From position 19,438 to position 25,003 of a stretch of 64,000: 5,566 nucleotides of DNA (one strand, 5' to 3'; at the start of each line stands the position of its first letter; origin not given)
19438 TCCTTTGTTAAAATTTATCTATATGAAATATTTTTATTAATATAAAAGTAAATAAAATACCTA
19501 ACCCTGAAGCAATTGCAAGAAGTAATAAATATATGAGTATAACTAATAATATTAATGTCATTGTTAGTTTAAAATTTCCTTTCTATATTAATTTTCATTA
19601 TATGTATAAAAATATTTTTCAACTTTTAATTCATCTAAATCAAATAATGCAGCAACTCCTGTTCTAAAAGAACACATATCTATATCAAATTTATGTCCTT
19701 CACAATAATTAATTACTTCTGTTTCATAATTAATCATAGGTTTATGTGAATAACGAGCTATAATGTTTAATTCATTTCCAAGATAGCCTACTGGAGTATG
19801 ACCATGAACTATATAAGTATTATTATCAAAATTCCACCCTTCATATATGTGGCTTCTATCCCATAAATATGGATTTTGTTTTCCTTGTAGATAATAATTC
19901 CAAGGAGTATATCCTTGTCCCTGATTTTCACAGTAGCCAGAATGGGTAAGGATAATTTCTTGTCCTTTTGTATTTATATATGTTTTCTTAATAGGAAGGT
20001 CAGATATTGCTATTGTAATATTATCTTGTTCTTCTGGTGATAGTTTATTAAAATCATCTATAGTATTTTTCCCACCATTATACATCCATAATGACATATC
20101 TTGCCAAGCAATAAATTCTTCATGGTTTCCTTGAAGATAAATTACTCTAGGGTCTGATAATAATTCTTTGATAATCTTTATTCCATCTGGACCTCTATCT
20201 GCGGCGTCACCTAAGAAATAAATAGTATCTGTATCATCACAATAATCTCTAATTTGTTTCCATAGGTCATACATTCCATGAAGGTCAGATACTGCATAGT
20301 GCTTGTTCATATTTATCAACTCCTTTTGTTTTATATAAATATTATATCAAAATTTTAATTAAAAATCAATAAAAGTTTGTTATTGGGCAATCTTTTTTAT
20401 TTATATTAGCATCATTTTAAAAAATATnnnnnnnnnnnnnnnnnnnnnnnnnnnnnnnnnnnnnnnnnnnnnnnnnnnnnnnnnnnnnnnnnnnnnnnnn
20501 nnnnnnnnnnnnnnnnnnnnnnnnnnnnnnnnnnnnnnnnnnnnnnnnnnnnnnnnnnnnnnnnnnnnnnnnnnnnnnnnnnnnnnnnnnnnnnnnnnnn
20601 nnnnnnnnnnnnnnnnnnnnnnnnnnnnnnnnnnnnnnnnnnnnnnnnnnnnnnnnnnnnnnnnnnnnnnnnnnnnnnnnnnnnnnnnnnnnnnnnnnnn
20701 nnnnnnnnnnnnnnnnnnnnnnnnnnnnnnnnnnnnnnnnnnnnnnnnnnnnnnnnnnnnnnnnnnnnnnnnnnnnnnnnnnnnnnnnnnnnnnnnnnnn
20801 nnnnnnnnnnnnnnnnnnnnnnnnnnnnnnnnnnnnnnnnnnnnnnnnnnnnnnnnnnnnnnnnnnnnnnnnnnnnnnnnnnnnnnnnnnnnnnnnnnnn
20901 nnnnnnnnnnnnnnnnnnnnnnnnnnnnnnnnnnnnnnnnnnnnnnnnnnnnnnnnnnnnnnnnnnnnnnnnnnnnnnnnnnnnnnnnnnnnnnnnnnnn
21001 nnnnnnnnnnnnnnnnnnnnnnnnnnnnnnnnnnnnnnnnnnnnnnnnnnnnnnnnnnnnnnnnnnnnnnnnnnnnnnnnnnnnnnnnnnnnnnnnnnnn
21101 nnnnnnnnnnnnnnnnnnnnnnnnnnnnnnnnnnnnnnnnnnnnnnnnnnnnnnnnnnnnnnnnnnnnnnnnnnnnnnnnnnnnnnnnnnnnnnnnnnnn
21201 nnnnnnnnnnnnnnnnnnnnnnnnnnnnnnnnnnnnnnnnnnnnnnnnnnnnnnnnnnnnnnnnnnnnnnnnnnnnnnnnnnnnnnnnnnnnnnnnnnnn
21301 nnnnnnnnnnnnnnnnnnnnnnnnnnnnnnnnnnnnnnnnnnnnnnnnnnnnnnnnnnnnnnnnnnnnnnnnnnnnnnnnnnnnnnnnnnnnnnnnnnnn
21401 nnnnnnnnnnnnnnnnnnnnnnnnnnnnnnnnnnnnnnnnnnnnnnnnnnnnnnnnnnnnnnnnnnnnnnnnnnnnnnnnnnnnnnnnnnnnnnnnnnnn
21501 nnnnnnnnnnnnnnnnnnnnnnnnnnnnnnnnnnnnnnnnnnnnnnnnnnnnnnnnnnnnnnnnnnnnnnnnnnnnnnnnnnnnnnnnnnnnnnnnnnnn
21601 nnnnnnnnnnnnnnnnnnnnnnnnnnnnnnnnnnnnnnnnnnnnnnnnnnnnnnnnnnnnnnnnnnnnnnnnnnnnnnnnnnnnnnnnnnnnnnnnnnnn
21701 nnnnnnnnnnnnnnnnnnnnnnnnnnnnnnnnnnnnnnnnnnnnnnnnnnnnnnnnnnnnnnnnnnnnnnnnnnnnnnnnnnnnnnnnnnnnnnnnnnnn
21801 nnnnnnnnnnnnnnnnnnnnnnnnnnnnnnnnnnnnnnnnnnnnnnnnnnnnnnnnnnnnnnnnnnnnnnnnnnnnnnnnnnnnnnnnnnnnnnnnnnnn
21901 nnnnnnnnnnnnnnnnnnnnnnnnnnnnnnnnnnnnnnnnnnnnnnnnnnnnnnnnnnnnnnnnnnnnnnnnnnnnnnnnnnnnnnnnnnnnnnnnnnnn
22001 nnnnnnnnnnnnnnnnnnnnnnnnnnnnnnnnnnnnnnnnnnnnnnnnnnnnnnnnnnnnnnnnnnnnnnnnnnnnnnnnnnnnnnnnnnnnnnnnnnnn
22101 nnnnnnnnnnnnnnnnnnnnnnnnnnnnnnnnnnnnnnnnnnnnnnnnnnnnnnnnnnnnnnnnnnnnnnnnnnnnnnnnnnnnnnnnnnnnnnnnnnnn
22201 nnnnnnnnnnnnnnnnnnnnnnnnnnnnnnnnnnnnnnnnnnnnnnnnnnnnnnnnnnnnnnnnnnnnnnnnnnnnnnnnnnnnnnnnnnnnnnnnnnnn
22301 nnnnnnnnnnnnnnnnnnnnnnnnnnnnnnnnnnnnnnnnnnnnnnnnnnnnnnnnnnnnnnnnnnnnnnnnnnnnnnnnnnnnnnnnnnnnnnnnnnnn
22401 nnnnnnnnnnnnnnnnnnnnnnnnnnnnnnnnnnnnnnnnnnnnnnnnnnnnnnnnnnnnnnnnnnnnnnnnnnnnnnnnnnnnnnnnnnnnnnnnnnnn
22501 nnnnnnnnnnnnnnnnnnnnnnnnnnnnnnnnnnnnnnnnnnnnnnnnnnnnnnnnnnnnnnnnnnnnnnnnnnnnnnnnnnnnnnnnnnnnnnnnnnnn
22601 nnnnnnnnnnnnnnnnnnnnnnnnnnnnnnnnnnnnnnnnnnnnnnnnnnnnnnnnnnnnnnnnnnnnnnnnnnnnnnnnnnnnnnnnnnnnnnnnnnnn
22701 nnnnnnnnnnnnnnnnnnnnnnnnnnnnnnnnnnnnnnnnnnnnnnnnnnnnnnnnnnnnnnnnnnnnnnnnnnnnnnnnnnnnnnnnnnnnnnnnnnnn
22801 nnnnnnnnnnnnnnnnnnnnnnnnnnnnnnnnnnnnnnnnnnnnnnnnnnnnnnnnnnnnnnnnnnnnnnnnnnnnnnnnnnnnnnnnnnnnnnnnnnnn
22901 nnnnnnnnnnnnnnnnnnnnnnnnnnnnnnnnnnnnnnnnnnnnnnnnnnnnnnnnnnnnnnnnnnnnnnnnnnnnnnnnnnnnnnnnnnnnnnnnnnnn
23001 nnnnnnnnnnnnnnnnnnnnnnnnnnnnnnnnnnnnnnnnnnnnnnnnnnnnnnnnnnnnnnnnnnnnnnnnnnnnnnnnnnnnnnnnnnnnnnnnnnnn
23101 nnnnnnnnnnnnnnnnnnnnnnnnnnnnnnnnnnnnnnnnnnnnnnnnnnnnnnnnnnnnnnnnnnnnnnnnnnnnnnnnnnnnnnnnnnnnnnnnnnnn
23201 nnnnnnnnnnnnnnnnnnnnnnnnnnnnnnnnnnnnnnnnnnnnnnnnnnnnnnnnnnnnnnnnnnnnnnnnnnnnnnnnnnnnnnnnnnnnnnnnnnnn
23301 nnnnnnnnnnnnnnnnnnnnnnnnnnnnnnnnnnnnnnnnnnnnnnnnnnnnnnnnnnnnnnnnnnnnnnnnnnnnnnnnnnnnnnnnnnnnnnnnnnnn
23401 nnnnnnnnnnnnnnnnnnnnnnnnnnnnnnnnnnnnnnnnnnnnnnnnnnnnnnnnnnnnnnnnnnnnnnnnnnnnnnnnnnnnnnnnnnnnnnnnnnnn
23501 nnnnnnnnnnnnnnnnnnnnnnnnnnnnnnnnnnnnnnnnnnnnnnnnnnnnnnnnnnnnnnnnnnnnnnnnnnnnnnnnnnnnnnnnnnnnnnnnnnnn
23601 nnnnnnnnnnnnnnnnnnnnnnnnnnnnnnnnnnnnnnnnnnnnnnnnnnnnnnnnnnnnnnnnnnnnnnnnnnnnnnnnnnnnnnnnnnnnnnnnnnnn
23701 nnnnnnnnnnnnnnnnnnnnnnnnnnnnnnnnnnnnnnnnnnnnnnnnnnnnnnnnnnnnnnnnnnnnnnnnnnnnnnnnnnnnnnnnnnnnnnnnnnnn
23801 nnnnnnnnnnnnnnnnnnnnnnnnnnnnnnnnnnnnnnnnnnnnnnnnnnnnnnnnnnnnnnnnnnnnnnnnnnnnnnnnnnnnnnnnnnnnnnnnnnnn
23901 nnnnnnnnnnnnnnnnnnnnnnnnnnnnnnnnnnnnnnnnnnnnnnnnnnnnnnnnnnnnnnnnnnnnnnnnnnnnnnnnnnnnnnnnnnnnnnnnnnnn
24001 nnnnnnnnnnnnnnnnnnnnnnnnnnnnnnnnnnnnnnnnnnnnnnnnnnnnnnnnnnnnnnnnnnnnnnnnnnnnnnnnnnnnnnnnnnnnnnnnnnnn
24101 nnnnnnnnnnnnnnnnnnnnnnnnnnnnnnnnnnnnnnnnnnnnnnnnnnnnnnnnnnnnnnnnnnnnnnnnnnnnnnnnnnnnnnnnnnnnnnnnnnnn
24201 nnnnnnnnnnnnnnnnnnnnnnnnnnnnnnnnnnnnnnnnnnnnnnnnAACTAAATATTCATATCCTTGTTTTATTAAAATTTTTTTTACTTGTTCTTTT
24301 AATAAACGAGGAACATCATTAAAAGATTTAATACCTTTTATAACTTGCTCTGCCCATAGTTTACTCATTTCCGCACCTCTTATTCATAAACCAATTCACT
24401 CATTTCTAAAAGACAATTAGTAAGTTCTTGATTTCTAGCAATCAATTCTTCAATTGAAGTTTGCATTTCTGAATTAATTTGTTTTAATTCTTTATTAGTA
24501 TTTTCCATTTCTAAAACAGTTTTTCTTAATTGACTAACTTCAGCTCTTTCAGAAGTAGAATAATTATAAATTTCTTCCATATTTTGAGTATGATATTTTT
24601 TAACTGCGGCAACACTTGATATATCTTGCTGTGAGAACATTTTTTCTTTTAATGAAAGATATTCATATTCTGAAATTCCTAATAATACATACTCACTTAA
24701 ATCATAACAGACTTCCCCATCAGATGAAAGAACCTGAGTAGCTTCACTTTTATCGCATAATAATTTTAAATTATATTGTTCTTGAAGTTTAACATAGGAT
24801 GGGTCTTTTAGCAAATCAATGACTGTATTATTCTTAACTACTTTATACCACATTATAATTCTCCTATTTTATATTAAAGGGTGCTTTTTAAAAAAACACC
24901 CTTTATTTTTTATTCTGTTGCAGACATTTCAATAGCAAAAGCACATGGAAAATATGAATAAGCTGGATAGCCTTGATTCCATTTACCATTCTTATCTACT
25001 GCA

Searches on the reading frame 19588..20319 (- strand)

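Call 18: search_protein_families(library=pfam, proteins=[window:19588-20319:-], max_evalue=0.001)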
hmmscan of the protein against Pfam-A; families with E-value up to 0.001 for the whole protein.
window:19588-20319:- (243 aa): 2 families
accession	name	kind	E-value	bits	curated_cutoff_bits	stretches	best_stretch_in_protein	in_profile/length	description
PF00149.33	Metallophos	-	6.2e-08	33.7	21.5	1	9-178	5-159/191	Calcineurin-like phosphoesterase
PF12850.12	Metallophos_2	-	1.9e-06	28.4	27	1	8-136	4-91/154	Calcineurin-like phosphoesterase superfamily domain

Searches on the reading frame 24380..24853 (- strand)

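Call 48: search_protein_families(library=pfam, proteins=[window:24380-24853:-], max_evalue=0.01)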
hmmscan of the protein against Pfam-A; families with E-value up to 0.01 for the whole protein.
window:24380-24853:- (157 aa): 1 family
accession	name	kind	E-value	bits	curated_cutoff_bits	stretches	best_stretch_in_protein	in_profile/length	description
PF12329.13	TMF_DNA_bd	-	0.0011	19.4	35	1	103-151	18-66/74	TATA element modulatory factor 1 DNA binding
